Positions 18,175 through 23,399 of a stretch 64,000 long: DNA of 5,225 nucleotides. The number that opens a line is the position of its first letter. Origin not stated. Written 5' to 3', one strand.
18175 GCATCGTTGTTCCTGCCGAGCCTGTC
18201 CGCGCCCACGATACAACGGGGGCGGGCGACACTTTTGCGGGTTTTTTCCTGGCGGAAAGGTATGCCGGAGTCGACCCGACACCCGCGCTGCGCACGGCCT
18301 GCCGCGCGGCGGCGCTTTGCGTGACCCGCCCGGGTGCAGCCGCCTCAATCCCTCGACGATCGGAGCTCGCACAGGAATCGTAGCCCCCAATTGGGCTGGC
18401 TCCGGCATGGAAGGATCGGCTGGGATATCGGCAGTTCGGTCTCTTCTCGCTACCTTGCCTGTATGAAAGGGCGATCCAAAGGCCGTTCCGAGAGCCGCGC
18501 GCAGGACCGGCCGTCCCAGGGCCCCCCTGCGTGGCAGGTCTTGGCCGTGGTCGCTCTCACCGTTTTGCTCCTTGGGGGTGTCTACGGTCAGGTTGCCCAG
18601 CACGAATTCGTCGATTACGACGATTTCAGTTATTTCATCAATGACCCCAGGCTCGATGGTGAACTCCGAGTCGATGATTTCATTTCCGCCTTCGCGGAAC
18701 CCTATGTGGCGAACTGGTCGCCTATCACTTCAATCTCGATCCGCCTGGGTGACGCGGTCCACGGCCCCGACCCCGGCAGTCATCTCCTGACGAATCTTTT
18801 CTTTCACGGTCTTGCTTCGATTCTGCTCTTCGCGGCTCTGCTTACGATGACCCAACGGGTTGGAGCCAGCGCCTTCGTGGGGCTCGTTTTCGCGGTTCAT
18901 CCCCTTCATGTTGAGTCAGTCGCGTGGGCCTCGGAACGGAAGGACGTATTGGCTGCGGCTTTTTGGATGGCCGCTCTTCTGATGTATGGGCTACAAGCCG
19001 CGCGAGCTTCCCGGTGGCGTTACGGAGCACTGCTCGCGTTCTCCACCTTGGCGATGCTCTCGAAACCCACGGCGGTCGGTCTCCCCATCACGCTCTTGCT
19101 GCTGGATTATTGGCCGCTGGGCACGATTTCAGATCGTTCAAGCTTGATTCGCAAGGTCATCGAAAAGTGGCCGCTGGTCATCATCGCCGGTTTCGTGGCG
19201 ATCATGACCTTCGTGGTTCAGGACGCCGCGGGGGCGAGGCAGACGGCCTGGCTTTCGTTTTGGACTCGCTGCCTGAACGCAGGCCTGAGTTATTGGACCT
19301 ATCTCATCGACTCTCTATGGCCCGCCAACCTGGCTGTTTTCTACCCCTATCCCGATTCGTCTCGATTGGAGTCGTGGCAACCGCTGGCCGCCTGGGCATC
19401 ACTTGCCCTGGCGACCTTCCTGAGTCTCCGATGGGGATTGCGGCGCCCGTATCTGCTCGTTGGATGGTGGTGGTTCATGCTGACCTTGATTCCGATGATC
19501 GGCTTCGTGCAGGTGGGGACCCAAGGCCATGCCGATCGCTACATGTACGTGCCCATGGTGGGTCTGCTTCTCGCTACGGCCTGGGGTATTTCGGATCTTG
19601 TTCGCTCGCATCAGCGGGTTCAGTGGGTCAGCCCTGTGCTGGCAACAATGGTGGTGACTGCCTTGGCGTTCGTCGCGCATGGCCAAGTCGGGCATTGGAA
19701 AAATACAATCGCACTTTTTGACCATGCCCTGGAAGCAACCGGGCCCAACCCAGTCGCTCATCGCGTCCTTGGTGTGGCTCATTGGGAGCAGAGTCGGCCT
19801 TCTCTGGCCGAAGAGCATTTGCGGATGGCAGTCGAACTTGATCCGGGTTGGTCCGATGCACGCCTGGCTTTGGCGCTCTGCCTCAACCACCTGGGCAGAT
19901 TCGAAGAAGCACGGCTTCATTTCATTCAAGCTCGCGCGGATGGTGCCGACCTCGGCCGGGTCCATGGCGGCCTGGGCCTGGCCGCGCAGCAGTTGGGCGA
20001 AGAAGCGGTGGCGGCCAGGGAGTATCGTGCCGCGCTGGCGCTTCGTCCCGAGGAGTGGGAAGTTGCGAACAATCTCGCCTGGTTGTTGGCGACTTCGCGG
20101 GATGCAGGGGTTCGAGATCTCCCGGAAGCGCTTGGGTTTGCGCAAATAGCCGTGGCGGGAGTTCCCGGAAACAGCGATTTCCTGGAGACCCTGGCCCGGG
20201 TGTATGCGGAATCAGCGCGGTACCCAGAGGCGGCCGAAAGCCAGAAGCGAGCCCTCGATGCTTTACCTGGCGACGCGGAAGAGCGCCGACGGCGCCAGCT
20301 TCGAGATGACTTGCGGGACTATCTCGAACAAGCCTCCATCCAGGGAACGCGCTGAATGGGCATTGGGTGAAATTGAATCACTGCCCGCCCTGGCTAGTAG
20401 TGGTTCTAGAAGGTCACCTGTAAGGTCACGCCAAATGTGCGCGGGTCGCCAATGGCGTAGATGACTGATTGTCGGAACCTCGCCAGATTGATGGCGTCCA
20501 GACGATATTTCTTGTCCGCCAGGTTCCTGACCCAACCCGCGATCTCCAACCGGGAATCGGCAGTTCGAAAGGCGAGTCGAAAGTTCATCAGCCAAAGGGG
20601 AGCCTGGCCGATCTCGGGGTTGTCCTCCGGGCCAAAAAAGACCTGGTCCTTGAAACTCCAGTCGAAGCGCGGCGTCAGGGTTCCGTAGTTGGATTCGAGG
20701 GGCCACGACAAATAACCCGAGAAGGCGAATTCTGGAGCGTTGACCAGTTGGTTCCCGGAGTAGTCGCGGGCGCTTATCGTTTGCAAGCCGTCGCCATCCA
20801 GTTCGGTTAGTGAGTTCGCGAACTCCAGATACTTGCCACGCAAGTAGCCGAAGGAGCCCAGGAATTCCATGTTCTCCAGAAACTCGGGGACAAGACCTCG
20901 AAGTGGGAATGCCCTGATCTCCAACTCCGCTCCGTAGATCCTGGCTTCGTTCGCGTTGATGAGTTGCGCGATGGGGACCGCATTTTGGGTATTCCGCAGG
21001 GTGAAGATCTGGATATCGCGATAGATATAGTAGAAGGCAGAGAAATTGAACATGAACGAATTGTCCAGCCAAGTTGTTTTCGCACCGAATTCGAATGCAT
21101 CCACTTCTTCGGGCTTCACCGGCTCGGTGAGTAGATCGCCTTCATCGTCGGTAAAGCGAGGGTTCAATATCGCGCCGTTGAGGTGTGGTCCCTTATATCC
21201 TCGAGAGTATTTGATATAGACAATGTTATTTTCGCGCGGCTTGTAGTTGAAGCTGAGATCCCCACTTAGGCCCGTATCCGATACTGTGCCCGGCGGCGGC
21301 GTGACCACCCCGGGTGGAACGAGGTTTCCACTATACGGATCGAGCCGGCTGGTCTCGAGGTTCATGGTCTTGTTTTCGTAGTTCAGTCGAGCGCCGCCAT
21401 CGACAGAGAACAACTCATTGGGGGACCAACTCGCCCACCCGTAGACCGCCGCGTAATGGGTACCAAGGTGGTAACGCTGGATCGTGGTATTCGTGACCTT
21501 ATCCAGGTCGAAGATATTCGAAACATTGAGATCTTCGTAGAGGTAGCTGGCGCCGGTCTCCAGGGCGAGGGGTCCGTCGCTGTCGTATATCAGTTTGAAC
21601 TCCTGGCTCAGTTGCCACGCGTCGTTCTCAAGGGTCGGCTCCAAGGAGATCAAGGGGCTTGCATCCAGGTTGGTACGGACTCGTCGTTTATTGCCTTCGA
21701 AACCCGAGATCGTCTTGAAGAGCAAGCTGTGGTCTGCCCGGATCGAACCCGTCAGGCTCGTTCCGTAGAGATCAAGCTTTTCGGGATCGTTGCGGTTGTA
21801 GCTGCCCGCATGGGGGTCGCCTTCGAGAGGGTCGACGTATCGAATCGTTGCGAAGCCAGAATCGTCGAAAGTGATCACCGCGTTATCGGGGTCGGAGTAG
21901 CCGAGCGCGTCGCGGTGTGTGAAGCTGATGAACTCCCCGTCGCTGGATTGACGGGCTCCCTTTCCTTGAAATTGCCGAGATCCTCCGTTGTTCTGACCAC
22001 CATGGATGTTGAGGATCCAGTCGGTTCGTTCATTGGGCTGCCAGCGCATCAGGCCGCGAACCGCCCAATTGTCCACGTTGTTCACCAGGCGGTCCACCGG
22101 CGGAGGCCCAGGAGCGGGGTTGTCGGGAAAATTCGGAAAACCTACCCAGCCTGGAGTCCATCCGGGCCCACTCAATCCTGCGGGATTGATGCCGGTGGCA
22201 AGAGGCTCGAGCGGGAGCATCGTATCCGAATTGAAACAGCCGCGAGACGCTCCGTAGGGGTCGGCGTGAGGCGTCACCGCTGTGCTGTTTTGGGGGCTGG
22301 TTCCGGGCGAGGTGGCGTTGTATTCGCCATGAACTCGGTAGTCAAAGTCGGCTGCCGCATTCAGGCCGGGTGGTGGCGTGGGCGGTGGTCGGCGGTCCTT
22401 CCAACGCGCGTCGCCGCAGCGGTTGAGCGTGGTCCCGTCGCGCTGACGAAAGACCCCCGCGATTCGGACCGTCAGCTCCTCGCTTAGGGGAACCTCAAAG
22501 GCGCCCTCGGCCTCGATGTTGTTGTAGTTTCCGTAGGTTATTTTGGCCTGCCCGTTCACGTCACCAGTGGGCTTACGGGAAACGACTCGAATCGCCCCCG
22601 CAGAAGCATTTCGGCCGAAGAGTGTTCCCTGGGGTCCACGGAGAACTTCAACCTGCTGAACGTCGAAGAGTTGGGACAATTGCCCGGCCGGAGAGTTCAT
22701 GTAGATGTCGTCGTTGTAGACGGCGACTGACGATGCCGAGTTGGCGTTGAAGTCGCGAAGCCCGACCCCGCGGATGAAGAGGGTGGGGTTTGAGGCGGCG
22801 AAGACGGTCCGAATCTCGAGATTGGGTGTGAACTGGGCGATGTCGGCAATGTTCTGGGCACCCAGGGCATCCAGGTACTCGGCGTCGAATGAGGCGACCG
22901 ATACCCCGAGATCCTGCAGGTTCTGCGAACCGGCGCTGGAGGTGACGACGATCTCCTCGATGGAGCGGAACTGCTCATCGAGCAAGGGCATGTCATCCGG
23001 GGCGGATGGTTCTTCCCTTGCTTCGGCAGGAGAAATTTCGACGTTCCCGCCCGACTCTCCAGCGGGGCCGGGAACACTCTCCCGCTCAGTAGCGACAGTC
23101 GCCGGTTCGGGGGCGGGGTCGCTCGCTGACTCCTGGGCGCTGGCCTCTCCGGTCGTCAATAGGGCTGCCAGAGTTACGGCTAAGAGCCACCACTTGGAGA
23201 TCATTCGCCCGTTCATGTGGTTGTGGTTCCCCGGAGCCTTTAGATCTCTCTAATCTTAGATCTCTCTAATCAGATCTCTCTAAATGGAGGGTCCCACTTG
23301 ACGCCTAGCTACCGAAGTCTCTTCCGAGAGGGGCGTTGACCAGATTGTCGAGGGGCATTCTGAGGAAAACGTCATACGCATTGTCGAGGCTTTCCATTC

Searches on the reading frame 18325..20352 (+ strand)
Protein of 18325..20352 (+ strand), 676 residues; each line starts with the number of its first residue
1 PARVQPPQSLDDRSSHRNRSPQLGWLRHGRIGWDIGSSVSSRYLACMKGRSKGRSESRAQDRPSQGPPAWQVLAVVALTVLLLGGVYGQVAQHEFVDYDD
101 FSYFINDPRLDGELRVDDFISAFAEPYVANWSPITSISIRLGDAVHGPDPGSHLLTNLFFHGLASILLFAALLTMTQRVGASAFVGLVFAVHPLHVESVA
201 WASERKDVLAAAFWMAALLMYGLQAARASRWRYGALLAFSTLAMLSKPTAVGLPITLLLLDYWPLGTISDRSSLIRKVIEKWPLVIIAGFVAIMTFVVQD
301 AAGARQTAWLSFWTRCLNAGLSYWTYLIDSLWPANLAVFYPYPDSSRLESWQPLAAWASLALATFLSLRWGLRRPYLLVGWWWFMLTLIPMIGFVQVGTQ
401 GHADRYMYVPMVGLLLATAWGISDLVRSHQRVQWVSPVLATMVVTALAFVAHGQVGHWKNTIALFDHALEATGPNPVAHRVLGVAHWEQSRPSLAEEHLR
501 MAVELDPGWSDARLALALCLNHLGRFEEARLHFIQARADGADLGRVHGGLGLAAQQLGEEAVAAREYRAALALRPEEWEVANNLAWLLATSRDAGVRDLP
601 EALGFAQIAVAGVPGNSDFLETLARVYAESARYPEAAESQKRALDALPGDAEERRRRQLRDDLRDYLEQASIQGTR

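Call 46: search_protein_families(library=pfam, proteins=[window:18325-20352:+], max_evalue=0.0001)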
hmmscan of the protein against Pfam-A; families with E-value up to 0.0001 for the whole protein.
window:18325-20352:+ (676 aa): 8 families
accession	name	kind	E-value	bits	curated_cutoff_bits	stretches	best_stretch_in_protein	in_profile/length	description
PF07719.23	TPR_2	-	2.7e-12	46.2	27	0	546-576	3-33/34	Tetratricopeptide repeat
PF13424.12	TPR_12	-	2.4e-10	40.9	30.1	0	454-506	15-75/77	Tetratricopeptide repeat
PF13432.12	TPR_16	-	4.1e-10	40.3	32.7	1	482-535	3-56/65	Tetratricopeptide repeat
PF14559.12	TPR_19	-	7e-10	39.5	25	1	487-547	2-62/68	Tetratricopeptide repeat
PF13431.12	TPR_17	-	1.2e-09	38.1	24.4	0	500-530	3-33/34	Tetratricopeptide repeat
PF00515.34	TPR_1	-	2.7e-08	33.7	27.8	0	478-507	3-32/34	Tetratricopeptide repeat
PF13181.12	TPR_8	-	5.5e-06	26.6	25.7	0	546-576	3-33/34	Tetratricopeptide repeat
PF13428.12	TPR_14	-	3.5e-05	24.5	23.5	0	477-517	2-42/44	Tetratricopeptide repeat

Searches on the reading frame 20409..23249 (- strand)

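Call 46: search_protein_families(library=pfam, proteins=[window:20409-23249:-], max_evalue=0.0001)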
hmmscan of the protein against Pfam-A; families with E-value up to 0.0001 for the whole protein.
window:20409-23249:- (947 aa): 2 families
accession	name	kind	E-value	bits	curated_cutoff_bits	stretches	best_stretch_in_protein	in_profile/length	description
PF00593.30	TonB_dep_Rec_b-barrel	-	1.9e-26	94.3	27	1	448-910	21-436/436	TonB dependent receptor-like, beta-barrel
PF07715.20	Plug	-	8e-15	55.7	23.9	1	111-219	2-107/107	TonB-dependent Receptor Plug Domain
